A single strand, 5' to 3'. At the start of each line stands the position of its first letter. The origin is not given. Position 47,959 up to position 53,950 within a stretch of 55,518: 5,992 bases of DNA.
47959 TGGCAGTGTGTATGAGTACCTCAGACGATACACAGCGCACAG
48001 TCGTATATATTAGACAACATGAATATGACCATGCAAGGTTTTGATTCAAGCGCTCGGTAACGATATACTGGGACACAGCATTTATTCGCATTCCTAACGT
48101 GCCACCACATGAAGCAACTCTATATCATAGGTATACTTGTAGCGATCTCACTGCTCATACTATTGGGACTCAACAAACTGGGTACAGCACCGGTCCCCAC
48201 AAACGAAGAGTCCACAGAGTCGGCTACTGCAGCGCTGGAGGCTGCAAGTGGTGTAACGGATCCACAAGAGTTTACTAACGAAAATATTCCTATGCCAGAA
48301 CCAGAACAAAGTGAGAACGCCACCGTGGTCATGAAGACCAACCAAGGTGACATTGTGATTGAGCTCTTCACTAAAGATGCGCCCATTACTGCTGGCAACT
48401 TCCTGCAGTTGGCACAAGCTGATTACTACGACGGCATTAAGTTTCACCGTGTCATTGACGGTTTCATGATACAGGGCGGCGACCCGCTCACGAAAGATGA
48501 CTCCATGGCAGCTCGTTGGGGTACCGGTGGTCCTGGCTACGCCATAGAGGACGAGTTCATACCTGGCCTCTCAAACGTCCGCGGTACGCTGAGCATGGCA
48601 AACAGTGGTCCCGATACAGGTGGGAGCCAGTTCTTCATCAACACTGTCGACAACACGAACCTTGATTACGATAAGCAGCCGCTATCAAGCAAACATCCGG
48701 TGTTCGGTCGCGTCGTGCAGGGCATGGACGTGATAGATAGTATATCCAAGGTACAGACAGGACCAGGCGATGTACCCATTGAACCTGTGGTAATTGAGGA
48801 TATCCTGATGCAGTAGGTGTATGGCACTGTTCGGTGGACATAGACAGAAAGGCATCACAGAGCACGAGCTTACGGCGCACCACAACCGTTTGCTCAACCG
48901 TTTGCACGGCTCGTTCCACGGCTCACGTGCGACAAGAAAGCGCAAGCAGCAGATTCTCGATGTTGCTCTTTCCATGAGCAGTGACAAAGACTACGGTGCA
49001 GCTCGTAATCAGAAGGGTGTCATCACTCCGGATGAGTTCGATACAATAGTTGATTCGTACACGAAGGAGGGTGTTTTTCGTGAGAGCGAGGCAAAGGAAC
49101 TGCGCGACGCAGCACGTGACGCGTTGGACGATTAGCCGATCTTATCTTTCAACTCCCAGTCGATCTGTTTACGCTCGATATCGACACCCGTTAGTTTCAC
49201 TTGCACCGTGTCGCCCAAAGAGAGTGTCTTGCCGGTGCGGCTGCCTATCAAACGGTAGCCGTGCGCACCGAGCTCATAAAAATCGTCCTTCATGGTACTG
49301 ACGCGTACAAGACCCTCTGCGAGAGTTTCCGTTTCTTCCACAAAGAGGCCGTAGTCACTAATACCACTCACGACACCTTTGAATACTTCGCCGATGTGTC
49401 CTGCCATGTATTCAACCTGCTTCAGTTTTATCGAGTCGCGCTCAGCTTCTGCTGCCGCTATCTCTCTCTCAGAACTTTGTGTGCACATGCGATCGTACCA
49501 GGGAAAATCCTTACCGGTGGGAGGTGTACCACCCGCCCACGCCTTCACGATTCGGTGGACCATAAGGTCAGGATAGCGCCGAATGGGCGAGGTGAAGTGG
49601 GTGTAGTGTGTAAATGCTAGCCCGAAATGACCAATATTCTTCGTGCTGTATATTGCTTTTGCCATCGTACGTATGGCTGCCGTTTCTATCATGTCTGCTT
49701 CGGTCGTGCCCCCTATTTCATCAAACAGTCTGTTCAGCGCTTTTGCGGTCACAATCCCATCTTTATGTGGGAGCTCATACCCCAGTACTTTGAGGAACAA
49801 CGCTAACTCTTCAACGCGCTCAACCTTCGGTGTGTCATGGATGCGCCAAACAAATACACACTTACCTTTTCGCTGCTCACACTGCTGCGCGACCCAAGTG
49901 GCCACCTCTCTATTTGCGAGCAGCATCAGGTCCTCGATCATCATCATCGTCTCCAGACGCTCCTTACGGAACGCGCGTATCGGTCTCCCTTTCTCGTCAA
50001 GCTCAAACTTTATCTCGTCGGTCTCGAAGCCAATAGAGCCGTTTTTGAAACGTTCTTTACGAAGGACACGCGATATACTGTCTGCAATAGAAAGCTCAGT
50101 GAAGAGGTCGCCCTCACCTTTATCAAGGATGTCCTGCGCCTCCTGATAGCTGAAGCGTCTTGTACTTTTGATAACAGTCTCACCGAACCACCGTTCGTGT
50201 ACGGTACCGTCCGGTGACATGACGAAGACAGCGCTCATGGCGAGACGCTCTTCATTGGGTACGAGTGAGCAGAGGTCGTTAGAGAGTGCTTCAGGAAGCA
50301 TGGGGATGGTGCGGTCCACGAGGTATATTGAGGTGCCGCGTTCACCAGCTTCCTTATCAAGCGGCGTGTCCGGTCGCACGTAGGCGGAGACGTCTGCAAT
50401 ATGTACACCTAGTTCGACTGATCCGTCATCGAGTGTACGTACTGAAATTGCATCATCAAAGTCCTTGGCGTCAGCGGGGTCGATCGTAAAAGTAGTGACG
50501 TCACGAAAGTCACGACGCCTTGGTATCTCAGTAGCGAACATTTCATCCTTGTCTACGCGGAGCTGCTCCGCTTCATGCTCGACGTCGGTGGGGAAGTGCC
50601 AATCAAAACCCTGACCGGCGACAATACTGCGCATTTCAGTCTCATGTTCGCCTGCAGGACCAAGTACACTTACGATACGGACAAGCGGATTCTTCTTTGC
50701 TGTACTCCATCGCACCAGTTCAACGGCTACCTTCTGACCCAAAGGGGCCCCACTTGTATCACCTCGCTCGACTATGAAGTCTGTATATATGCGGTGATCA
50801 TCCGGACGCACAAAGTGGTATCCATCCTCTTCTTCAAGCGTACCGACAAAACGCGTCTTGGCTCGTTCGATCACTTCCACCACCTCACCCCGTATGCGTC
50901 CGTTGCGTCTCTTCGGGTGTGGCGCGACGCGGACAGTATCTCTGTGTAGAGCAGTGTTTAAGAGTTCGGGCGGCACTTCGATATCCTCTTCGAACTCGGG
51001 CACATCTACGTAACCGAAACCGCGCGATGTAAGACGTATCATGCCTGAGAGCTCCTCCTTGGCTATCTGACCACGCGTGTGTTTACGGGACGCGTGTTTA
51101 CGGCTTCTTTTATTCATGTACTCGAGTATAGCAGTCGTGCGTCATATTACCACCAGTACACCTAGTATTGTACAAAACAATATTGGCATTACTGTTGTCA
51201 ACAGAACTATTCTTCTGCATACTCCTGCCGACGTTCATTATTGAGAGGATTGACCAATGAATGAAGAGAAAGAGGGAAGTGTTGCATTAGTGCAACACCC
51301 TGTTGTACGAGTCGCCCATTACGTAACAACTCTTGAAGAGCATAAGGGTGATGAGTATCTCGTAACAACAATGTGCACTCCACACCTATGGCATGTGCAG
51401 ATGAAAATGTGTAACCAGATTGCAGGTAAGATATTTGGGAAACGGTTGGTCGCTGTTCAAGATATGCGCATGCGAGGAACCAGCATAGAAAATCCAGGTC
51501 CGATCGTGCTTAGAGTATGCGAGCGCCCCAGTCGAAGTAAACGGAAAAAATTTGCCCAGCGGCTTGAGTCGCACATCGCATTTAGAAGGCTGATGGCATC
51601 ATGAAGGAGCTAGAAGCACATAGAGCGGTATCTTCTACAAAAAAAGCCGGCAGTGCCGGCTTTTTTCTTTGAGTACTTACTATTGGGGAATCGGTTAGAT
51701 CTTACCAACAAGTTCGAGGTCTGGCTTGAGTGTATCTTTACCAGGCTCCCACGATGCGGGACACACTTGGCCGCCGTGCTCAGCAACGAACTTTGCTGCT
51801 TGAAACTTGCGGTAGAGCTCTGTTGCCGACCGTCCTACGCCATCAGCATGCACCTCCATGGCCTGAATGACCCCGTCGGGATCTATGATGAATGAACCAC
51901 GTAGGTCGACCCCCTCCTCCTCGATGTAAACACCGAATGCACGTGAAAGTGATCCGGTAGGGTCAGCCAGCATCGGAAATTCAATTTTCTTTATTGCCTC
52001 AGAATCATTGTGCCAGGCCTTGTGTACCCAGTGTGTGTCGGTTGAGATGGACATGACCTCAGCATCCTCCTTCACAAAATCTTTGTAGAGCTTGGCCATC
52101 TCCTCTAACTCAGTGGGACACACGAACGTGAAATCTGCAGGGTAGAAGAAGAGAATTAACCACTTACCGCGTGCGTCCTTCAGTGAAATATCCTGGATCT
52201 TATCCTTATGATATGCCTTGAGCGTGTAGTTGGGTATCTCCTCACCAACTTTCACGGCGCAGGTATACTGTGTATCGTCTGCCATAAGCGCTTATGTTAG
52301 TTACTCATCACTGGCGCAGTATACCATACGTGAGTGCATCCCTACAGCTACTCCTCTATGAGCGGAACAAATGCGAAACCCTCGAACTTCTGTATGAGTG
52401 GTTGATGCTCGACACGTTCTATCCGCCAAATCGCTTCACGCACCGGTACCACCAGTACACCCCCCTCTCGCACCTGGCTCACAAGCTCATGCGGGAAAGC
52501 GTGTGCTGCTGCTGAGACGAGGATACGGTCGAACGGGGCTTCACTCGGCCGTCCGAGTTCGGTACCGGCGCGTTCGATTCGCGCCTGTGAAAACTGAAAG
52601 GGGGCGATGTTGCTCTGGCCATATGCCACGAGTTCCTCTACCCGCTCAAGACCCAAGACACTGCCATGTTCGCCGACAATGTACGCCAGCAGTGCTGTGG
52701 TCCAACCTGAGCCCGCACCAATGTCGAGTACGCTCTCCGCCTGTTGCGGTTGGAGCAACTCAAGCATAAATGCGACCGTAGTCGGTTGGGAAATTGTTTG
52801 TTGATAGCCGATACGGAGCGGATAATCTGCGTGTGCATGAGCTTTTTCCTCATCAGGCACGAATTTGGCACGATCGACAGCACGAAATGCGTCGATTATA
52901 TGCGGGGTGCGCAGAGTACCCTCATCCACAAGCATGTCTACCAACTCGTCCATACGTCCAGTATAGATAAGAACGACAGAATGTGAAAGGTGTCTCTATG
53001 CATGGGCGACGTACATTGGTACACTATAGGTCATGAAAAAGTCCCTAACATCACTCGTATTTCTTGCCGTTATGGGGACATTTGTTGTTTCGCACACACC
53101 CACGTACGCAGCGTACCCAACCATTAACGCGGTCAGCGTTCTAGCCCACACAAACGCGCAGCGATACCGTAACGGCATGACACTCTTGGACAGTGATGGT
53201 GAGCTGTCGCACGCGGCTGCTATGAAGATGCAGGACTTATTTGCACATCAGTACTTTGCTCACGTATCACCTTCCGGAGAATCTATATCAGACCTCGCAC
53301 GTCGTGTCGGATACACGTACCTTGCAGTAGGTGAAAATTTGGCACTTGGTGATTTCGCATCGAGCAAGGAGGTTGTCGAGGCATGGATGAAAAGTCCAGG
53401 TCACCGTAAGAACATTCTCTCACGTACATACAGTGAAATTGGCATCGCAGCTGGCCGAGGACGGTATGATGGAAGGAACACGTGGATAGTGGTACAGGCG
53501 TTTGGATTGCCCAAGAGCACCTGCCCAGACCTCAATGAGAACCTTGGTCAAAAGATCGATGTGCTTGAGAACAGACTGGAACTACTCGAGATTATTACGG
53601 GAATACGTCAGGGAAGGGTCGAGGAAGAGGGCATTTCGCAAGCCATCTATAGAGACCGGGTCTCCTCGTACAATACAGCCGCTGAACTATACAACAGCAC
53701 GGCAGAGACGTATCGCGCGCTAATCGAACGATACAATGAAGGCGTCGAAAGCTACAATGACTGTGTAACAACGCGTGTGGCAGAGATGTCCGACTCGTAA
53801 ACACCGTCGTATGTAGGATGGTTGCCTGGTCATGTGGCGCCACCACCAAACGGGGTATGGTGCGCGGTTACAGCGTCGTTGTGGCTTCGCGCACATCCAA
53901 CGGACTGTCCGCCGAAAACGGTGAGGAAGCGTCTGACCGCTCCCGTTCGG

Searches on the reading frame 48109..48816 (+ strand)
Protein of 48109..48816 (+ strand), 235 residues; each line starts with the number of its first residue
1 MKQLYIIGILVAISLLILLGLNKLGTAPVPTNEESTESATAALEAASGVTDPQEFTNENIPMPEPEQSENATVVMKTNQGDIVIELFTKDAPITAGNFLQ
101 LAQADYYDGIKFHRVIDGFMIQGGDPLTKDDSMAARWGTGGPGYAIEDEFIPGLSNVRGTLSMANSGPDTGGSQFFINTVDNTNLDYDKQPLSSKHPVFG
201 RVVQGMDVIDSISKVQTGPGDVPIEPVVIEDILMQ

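Call 45: search_protein_families(library=pfam, proteins=[window:48109-48816:+], max_evalue=0.01)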
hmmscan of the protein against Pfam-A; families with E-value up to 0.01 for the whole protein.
window:48109-48816:+ (235 aa): 1 family
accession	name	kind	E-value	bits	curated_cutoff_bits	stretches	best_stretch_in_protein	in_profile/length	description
PF00160.26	Pro_isomerase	-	1.1e-50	172.3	21.7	1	73-231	2-156/159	Cyclophilin type peptidyl-prolyl cis-trans isomerase/CLD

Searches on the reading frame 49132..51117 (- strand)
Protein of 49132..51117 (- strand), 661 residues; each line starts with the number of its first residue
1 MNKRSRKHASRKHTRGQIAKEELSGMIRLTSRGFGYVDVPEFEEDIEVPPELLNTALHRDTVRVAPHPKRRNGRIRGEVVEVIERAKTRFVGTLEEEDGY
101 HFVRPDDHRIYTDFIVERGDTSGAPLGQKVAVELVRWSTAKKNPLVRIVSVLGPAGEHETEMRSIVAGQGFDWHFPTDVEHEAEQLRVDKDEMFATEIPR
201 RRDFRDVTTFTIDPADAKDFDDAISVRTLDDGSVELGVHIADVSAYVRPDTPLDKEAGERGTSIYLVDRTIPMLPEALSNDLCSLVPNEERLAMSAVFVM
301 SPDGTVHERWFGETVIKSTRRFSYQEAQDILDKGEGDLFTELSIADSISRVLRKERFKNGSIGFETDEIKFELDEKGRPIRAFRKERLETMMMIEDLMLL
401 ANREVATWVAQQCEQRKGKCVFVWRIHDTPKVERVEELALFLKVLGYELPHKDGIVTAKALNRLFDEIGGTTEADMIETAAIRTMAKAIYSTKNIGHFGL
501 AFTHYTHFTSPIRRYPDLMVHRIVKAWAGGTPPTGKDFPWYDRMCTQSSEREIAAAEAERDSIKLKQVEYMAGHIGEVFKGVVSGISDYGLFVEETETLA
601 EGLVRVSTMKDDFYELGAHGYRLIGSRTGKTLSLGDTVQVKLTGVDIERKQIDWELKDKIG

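Call 45: search_protein_families(library=pfam, proteins=[window:49132-51117:-], max_evalue=0.01)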
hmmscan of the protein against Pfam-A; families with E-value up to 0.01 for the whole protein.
window:49132-51117:- (661 aa): 6 families
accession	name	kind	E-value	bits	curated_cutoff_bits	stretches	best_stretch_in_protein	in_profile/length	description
PF00773.25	RNB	-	3.8e-106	355.5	29.3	1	201-527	1-323/326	RNB domain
PF17876.7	CSD2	-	2.8e-23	82.2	26.2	1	102-176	1-74/74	Cold shock domain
PF08206.17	OB_RNB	-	9.2e-14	51.3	24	1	25-82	1-58/58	Ribonuclease B OB domain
PF00575.29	S1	-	1.1e-09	39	22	1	575-655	4-72/74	S1 RNA binding domain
PF17849.7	OB_Dis3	-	4.7e-07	30.2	22.8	1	125-167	32-74/77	Dis3-like cold-shock domain 2 (CSD2)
PF18614.7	RNase_II_C_S1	-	4.3e-06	26.9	26.6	1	628-653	30-55/59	RNase II-type exonuclease C-terminal S1 domain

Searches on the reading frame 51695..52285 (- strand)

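Call 45: search_protein_families(library=pfam, proteins=[window:51695-52285:-], max_evalue=0.01)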
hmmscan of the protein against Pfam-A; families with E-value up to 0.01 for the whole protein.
window:51695-52285:- (196 aa): 4 families
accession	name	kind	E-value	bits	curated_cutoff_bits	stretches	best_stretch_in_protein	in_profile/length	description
PF00578.27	AhpC-TSA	-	4.9e-41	140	26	1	13-142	1-123/124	AhpC/TSA family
PF08534.16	Redoxin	-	1.3e-19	70.8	26.6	1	12-150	1-138/148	Redoxin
PF10417.14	1-cysPrx_C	-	3.2e-07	30.7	21.1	1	164-191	2-32/41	C-terminal domain of 1-Cys peroxiredoxin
PF02630.20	SCO1-SenC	-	9.6e-05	22.8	22.8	1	31-80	12-61/134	SCO1/SenC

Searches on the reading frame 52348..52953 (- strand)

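Call 45: search_protein_families(library=pfam, proteins=[window:52348-52953:-], max_evalue=0.01)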
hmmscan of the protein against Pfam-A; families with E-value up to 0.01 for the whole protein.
window:52348-52953:- (201 aa): 6 families
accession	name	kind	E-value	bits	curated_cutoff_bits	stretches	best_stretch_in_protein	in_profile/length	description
PF01135.25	PCMT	-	2.5e-50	171.6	20.3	1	2-200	4-207/210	Protein-L-isoaspartate(D-aspartate) O-methyltransferase (PCMT)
PF13847.12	Methyltransf_31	-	1e-07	32.2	27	1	71-154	3-88/145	Methyltransferase domain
PF13649.12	Methyltransf_25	-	8.1e-07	30.1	27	1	75-157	1-81/97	Methyltransferase domain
PF01189.24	Methyltr_RsmB-F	-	0.00011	22.4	27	1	66-148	3-87/199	16S rRNA methyltransferase RsmB/F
PF08241.18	Methyltransf_11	-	0.0007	20.6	21.2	1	76-154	1-74/95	Methyltransferase domain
PF13679.12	Methyltransf_32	-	0.003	18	27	1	65-127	19-85/143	Methyltransferase domain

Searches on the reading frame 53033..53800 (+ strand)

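Call 45: search_protein_families(library=pfam, proteins=[window:53033-53800:+], max_evalue=0.01)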
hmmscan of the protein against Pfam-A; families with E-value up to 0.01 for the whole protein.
window:53033-53800:+ (255 aa): 1 family
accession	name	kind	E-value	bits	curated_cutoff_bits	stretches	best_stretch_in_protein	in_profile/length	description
PF00188.32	CAP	-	7.2e-15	56.3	21.1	1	38-155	2-115/117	Cysteine-rich secretory protein family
